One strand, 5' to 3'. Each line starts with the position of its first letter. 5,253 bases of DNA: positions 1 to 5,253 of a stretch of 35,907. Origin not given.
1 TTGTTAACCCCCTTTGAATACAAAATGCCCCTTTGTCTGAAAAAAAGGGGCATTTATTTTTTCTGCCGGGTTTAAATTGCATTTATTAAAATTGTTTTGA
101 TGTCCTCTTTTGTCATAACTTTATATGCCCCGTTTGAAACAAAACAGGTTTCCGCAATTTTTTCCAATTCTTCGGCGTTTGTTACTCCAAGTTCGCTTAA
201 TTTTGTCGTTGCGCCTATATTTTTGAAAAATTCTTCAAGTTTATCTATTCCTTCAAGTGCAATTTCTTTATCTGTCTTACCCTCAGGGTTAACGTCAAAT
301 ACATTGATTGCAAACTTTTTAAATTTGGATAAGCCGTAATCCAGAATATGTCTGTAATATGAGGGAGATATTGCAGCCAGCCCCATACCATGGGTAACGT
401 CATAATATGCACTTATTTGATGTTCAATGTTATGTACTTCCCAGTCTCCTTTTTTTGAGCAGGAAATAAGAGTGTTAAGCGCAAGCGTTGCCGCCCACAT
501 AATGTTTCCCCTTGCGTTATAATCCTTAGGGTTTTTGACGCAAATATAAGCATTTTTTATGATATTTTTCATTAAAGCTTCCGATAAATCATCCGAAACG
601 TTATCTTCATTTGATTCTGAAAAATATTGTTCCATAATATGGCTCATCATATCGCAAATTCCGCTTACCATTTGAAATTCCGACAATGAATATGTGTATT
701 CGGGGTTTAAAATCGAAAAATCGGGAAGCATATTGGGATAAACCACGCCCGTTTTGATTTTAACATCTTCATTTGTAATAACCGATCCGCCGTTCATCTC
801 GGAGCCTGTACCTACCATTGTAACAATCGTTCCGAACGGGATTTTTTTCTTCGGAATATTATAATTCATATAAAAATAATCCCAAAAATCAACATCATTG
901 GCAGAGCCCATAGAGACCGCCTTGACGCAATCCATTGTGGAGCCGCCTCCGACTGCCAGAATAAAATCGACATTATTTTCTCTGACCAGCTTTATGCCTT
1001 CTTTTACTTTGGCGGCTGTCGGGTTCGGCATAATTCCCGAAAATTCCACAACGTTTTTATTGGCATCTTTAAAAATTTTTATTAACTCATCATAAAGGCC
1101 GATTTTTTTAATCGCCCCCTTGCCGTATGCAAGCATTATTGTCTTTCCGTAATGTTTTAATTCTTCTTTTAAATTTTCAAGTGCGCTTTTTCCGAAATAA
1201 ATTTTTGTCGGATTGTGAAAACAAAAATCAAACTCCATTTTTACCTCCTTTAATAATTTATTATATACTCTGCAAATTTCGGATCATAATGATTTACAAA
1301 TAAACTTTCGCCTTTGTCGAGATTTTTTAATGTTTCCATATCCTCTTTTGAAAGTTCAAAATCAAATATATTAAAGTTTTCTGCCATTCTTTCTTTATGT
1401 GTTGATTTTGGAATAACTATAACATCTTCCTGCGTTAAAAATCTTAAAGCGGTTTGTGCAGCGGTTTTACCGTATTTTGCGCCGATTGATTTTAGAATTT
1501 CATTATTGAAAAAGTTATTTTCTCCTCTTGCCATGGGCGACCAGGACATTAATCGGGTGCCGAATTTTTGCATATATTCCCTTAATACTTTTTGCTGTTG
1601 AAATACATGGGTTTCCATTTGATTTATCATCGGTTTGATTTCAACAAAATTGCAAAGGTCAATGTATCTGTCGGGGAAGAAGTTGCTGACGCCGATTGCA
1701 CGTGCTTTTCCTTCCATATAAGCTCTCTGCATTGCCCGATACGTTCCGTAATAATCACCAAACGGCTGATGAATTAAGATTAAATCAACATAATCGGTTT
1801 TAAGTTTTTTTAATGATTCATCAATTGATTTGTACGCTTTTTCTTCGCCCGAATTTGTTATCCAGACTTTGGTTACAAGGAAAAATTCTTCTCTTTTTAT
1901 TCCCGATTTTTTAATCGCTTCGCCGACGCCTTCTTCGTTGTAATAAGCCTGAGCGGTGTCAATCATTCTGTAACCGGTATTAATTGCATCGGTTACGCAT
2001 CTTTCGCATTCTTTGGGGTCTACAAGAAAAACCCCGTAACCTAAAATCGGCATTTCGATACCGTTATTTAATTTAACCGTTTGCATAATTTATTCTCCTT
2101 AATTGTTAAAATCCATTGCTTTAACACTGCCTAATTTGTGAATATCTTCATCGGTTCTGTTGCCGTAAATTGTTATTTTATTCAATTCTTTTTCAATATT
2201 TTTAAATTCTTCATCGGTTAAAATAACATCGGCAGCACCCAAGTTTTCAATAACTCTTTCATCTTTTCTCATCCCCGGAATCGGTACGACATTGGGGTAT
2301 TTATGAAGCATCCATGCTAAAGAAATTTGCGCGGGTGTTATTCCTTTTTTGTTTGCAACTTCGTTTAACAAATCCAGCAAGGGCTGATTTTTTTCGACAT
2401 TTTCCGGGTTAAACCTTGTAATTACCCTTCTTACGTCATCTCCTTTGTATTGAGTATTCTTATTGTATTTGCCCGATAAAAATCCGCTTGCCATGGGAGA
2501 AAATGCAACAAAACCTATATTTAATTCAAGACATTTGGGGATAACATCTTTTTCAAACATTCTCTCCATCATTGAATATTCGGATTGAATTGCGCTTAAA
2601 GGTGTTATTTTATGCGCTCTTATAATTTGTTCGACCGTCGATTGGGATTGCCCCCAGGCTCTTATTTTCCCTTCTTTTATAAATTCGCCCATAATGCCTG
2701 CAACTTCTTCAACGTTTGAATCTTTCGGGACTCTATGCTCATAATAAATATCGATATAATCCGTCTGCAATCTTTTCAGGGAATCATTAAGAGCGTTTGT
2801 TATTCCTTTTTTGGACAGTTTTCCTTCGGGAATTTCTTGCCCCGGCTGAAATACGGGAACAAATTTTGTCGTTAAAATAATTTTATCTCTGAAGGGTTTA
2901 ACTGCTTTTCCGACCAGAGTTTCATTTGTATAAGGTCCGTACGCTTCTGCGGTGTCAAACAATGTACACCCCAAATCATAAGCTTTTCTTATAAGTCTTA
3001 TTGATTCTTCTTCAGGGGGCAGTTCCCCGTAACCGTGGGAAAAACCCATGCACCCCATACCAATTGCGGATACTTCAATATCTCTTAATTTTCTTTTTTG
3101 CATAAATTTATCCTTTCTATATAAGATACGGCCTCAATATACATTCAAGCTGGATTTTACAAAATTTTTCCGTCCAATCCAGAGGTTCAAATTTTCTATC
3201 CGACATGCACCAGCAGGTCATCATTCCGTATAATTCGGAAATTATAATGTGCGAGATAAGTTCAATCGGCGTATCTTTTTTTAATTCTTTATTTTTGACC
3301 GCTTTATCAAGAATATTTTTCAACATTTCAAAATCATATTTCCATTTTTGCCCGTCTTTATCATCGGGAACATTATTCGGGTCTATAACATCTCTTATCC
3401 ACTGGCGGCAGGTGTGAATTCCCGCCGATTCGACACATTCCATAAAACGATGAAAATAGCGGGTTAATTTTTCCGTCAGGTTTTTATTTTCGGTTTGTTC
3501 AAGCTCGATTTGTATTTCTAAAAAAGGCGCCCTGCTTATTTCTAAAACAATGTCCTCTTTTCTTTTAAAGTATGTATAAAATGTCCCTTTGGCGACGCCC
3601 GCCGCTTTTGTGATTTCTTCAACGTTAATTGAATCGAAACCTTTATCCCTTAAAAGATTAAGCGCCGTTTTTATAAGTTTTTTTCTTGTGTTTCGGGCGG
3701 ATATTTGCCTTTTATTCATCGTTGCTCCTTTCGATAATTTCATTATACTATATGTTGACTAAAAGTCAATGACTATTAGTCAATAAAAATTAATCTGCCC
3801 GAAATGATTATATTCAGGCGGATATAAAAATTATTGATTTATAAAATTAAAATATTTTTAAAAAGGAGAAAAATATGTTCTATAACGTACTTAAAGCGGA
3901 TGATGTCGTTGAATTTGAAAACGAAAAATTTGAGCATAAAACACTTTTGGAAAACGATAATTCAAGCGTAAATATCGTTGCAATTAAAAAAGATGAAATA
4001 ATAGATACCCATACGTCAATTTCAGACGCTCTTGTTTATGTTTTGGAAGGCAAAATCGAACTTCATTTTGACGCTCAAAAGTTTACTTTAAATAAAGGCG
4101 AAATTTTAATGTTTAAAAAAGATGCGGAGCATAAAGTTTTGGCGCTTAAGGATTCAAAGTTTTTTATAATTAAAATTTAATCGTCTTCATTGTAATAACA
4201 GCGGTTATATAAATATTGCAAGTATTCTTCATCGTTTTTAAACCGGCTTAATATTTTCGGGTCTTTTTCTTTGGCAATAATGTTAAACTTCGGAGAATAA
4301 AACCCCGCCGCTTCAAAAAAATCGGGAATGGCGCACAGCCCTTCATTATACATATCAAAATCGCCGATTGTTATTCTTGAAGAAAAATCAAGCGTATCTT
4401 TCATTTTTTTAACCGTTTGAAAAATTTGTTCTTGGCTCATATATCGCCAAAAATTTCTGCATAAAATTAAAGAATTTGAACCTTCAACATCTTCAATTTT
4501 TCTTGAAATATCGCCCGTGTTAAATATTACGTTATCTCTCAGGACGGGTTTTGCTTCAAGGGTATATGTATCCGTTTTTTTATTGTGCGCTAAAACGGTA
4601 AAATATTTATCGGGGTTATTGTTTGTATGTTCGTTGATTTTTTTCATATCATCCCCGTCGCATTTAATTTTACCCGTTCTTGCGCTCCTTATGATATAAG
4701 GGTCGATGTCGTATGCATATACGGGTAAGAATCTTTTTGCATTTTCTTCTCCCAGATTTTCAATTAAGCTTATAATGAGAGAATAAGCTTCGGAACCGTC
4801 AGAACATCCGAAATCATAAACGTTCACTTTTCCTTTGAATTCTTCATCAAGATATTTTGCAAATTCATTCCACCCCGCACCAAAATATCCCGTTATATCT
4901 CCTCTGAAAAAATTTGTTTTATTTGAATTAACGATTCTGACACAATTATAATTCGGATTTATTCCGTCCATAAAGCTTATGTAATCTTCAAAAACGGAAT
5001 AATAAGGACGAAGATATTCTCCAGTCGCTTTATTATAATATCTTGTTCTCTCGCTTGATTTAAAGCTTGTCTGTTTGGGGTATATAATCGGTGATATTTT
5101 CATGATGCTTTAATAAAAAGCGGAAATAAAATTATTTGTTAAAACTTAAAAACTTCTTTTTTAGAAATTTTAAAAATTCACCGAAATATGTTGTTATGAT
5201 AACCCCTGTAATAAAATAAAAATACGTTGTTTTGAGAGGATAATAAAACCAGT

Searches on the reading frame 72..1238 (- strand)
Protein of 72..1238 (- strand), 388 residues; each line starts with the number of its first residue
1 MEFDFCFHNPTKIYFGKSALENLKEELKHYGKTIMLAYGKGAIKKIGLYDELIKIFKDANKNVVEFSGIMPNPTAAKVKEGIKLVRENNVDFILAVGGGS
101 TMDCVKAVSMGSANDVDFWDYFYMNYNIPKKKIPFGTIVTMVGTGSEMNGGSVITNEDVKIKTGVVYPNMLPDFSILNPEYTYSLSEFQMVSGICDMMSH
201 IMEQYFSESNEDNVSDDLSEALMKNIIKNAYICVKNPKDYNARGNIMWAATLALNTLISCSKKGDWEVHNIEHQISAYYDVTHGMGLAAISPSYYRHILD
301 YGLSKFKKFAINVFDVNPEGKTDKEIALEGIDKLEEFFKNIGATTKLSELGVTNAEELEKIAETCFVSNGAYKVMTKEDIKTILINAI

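Call 15: search_protein_families(library=pfam, proteins=[window:72-1238:-], max_evalue=0.001)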
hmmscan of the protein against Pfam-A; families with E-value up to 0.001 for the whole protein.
window:72-1238:- (388 aa): 3 families
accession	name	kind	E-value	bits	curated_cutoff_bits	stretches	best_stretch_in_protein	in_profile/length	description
PF00465.25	Fe-ADH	-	7.4e-49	166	31.3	1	10-179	1-168/168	Iron-containing alcohol dehydrogenase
PF25137.1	ADH_Fe_C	-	4.7e-38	131.3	27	1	192-387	3-193/194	Fe-containing alcohol dehydrogenase family, C-terminal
PF13685.12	Fe-ADH_2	-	3.9e-06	27.4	28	1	17-110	4-95/149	Iron-containing alcohol dehydrogenase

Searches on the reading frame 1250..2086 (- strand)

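Call 15: search_protein_families(library=pfam, proteins=[window:1250-2086:-], max_evalue=0.001)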
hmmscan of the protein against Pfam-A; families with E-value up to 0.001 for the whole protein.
window:1250-2086:- (278 aa): 1 family
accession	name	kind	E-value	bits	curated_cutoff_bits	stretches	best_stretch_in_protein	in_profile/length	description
PF00248.27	Aldo_ket_red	-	4.5e-50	170.8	24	1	23-257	17-290/291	Aldo/keto reductase family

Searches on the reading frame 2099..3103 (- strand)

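Call 15: search_protein_families(library=pfam, proteins=[window:2099-3103:-], max_evalue=0.001)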
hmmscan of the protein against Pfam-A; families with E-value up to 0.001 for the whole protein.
window:2099-3103:- (334 aa): 1 family
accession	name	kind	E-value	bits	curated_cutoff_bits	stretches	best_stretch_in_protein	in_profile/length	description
PF00248.27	Aldo_ket_red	-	1.1e-77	261.4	24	1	14-305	2-288/291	Aldo/keto reductase family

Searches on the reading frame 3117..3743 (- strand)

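Call 15: search_protein_families(library=pfam, proteins=[window:3117-3743:-], max_evalue=0.001)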
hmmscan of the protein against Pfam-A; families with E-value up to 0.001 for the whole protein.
window:3117-3743:- (208 aa): 3 families
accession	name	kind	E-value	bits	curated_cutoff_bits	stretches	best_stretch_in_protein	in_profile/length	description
PF00440.29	TetR_N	-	3.1e-14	52.9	24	1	23-69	1-47/47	Bacterial regulatory proteins, tetR family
PF14278.11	TetR_C_8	-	1.4e-05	25.5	26.1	0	138-197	38-100/103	Transcriptional regulator C-terminal region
PF08359.16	TetR_C_4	-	0.00018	22.1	21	0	138-191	70-123/133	YsiA-like protein, C-terminal region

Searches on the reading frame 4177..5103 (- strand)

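Call 15: search_protein_families(library=pfam, proteins=[window:4177-5103:-], max_evalue=0.001)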
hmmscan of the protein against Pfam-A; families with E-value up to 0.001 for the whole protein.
window:4177-5103:- (308 aa): 1 family
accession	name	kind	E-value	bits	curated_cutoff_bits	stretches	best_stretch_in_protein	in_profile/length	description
PF01739.24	CheR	-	2e-17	63.7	27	1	78-249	12-176/195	CheR methyltransferase, SAM binding domain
